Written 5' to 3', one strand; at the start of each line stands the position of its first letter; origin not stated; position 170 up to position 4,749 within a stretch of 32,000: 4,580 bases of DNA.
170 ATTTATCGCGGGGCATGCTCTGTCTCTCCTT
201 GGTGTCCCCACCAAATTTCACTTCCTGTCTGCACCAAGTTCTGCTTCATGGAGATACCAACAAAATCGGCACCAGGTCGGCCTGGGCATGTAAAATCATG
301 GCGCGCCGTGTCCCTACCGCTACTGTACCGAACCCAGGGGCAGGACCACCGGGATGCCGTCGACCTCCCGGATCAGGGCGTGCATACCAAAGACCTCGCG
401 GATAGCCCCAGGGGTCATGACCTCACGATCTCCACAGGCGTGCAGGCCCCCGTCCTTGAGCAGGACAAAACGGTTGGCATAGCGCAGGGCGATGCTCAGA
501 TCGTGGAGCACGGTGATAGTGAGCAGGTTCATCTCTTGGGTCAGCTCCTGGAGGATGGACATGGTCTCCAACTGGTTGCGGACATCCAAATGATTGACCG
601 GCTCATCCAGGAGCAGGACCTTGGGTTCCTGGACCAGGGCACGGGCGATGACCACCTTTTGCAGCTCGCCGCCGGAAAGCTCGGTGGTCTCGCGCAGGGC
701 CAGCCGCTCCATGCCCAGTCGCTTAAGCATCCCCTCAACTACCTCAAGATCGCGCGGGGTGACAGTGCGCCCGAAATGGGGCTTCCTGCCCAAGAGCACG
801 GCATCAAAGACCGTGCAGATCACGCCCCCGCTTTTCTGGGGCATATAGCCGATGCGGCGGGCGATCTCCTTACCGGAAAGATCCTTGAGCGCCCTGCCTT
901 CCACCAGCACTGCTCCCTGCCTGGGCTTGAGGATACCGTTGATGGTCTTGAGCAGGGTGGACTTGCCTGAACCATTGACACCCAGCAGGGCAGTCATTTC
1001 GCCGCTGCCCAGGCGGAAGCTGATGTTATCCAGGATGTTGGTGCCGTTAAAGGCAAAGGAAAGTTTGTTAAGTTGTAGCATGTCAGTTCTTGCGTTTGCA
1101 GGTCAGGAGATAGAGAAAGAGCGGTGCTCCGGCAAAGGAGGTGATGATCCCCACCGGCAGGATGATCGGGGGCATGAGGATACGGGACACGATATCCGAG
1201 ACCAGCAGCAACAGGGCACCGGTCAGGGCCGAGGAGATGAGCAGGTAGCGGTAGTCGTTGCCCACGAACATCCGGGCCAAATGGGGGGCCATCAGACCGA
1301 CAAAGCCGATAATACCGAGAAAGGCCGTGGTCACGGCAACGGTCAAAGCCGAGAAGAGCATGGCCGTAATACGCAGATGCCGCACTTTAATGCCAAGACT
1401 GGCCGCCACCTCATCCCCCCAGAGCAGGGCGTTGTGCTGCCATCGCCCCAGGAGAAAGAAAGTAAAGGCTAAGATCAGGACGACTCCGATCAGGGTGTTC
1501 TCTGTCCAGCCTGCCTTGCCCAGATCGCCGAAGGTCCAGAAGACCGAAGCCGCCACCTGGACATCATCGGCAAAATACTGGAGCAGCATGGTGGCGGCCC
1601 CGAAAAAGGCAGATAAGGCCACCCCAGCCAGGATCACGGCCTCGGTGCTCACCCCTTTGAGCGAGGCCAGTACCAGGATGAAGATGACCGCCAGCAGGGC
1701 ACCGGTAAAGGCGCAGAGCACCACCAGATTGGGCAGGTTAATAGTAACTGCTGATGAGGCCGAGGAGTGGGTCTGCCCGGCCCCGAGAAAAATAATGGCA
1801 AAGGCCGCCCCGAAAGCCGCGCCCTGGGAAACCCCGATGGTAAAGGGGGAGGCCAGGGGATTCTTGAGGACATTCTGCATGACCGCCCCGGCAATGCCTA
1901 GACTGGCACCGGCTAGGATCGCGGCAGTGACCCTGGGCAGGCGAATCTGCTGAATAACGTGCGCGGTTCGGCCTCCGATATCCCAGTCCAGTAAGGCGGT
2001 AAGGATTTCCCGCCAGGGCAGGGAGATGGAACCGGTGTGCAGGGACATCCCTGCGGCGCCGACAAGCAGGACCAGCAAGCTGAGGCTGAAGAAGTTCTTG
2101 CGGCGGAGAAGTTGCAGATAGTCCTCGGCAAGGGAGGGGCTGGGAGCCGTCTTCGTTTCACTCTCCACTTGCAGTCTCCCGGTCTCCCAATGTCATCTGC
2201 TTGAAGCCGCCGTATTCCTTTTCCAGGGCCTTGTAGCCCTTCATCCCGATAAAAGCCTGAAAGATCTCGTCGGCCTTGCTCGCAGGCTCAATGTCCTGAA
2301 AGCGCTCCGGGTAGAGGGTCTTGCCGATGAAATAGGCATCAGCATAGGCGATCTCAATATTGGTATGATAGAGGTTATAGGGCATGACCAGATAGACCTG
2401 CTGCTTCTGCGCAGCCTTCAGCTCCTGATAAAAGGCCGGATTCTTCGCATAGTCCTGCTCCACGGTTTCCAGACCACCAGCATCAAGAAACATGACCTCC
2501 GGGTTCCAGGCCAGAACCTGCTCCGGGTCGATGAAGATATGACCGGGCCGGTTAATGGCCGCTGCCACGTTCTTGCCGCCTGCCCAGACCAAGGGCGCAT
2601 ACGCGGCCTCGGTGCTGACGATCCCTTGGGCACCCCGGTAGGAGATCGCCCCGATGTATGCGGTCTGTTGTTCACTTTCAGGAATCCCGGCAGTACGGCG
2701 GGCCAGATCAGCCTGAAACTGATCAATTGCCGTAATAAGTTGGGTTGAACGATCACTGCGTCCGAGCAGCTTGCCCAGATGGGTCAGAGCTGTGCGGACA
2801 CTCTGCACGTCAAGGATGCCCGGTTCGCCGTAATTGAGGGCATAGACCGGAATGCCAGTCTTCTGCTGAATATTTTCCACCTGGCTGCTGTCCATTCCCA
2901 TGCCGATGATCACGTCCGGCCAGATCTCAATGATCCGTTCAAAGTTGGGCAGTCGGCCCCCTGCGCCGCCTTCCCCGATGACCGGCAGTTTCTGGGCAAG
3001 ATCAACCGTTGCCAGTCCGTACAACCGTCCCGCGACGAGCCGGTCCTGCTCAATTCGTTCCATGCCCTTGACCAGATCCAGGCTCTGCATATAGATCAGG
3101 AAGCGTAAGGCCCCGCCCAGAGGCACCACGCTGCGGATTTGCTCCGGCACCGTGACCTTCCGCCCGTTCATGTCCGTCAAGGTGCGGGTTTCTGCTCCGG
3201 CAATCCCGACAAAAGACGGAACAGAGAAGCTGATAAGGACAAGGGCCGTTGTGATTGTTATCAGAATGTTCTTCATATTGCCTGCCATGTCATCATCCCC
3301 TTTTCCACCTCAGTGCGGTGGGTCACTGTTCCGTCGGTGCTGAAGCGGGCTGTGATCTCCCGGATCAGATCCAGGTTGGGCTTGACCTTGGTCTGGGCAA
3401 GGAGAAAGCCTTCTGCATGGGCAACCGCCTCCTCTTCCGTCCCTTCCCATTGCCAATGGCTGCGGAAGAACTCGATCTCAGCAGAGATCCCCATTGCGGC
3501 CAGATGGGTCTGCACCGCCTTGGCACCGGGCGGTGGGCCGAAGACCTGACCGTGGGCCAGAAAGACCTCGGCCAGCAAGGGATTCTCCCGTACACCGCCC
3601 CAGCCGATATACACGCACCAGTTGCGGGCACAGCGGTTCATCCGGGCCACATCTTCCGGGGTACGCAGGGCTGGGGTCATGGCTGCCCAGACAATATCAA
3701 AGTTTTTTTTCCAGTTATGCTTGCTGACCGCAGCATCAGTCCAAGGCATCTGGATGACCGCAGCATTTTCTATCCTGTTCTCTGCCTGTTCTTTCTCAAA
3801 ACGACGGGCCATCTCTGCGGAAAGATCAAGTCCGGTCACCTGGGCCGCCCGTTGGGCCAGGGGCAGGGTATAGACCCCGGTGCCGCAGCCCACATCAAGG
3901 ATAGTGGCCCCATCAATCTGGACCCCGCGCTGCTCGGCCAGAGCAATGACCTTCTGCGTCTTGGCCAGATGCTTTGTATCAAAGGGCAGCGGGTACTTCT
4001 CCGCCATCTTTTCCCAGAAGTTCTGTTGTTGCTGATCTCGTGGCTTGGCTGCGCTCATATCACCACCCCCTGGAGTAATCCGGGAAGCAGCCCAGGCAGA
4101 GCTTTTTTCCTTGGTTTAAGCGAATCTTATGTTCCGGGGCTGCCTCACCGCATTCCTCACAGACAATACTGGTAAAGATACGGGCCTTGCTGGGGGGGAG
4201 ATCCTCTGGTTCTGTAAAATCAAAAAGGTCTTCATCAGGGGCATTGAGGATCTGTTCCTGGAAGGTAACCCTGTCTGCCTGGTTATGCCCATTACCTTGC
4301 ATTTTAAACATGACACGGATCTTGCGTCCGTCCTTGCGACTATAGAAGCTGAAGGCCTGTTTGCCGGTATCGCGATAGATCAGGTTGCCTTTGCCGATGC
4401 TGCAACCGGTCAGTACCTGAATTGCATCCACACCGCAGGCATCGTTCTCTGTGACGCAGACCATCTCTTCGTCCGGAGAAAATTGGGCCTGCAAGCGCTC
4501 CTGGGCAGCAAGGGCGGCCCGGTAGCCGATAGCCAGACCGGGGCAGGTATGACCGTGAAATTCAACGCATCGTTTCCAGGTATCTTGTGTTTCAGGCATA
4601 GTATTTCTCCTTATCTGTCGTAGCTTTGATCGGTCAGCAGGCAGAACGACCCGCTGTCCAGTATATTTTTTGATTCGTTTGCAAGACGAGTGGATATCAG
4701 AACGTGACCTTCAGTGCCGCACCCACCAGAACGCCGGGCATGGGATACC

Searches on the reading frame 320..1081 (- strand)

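Call 10: search_protein_families(library=pfam, proteins=[window:320-1081:-])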
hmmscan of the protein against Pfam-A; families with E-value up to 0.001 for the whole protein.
window:320-1081:- (253 aa): 4 families
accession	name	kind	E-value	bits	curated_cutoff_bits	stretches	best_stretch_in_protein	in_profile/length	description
PF00005.33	ABC_tran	-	8.9e-33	114.2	25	1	17-163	1-137/137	ABC transporter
PF13304.12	AAA_21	-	1.2e-07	32.6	27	1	29-51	1-23/304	AAA domain, putative AbiEii toxin, Type IV TA system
PF02463.25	SMC_N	-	1.1e-05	25.5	40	0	27-49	24-46/220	RecF/RecN/SMC N terminal domain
PF13555.12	AAA_29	-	3.5e-05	23.9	27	1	22-55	17-50/61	P-loop containing region of AAA domain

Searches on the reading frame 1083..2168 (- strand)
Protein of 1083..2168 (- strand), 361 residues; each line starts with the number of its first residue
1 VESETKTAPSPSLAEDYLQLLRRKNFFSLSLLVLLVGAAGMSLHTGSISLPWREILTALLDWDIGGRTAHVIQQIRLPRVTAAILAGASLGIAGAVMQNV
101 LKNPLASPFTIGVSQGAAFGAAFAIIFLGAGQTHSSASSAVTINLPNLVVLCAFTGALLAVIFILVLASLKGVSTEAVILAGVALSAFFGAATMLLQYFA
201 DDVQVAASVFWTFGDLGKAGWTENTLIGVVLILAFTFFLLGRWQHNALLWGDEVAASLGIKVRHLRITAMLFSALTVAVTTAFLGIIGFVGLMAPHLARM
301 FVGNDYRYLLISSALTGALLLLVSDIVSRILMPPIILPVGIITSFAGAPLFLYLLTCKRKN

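Call 10: search_protein_families(library=pfam, proteins=[window:1083-2168:-])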
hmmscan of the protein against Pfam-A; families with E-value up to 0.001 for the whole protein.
window:1083-2168:- (361 aa): 1 family
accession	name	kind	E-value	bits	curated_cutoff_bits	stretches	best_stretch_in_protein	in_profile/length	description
PF01032.23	FecCD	-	1.2e-85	287.8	26.5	1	36-355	3-309/311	FecCD transport family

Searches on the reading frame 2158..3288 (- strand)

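Call 10: search_protein_families(library=pfam, proteins=[window:2158-3288:-])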
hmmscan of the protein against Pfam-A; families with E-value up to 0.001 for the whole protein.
window:2158-3288:- (376 aa): 1 family
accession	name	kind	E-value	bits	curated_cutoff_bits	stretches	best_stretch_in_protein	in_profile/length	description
PF01497.23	Peripla_BP_2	-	1.8e-19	70.5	27.5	1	111-300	46-230/235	Periplasmic binding protein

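Call 33: search_protein_families(library=ncbifam, proteins=[window:2158-3288:-], max_evalue=0.001)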
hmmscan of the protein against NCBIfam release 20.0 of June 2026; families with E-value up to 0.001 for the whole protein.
window:2158-3288:- (376 aa): 3 families
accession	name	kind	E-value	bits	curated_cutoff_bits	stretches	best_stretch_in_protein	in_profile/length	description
TIGR04281.1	peripla_PGF_1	equivalog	5.3e-12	45.5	325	1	111-315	68-255/330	PGF-CTERM-anchored ABC transporter substrate-binding protein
TIGR03659.1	IsdE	equivalog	2.1e-08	33.7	298.65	1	114-318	85-283/292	heme ABC transporter substrate-binding protein IsdE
NF008501.1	PRK11411.1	subfamily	6.5e-06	25.3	320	1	114-302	92-270/303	Fe(3+) dicitrate ABC transporter substrate-binding protein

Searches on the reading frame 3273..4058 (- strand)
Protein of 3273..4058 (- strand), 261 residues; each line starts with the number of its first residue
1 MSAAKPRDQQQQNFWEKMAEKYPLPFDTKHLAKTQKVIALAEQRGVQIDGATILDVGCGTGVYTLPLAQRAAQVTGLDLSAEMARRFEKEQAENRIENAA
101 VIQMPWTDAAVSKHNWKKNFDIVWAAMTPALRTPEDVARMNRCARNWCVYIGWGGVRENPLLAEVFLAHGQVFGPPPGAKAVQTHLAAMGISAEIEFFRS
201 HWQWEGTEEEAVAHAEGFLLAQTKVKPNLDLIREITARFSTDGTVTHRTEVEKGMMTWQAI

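Call 10: search_protein_families(library=pfam, proteins=[window:3273-4058:-])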
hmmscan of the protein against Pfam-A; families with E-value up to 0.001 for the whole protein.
window:3273-4058:- (261 aa): 13 families
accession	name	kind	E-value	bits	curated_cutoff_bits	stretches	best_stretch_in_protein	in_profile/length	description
PF13649.12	Methyltransf_25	-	8.9e-14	52.4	27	1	53-143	1-88/97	Methyltransferase domain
PF13847.12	Methyltransf_31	-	1.7e-11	44.5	27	1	50-140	4-90/145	Methyltransferase domain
PF08241.18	Methyltransf_11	-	1.1e-10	42.4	21.2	1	54-127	1-68/95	Methyltransferase domain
PF08242.18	Methyltransf_12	-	1.1e-09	39.4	30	1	54-126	1-72/98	Methyltransferase domain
PF13489.12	Methyltransf_23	-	3.3e-07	30.6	27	1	45-94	18-61/164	Methyltransferase domain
PF02353.26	CMAS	-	3.5e-06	27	27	1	29-104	43-119/273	Mycolic acid cyclopropane synthetase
PF01209.24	Ubie_methyltran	-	2.3e-05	24.3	20.1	1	8-123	6-120/233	ubiE/COQ5 methyltransferase family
PF05175.20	MTS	-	5.1e-05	23.4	23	1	50-111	32-92/170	Methyltransferase small domain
PF01728.25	FtsJ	-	0.0002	21.8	24.1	1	36-134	8-106/181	FtsJ-like methyltransferase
PF06325.19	PrmA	-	0.00022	21.3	22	1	38-125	152-232/296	Ribosomal protein L11 methyltransferase (PrmA)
PF00398.26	RrnaAD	-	0.00041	20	24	1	49-113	30-92/263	Ribosomal RNA adenine dimethylase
PF05401.17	NodS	-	0.00054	20.3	24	1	38-145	32-130/201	Nodulation protein S (NodS)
PF05724.17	TPMT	-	0.00086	19.5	26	0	11-98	2-87/218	Thiopurine S-methyltransferase (TPMT)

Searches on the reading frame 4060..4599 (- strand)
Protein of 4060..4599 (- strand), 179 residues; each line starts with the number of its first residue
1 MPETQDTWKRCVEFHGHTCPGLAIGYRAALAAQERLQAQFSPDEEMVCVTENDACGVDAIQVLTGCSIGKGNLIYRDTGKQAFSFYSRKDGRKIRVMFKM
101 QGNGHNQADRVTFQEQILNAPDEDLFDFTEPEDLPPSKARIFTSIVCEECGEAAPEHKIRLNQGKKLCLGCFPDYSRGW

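Call 10: search_protein_families(library=pfam, proteins=[window:4060-4599:-])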
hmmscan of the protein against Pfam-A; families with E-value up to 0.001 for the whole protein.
window:4060-4599:- (179 aa): 2 families
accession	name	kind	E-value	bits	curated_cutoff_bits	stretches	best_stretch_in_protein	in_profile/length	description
PF02663.19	FmdE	-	2e-38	131.9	22.9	1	14-126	1-132/133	FmdE, Molybdenum formylmethanofuran dehydrogenase operon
PF01258.23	zf-dskA_traR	-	4.6e-10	39.8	24.9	1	141-176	2-35/36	Prokaryotic dksA/traR C4-type zinc finger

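Call 33: search_protein_families(library=ncbifam, proteins=[window:4060-4599:-], max_evalue=0.001)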
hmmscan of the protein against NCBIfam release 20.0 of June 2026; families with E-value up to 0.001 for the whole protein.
window:4060-4599:- (179 aa): 0 families
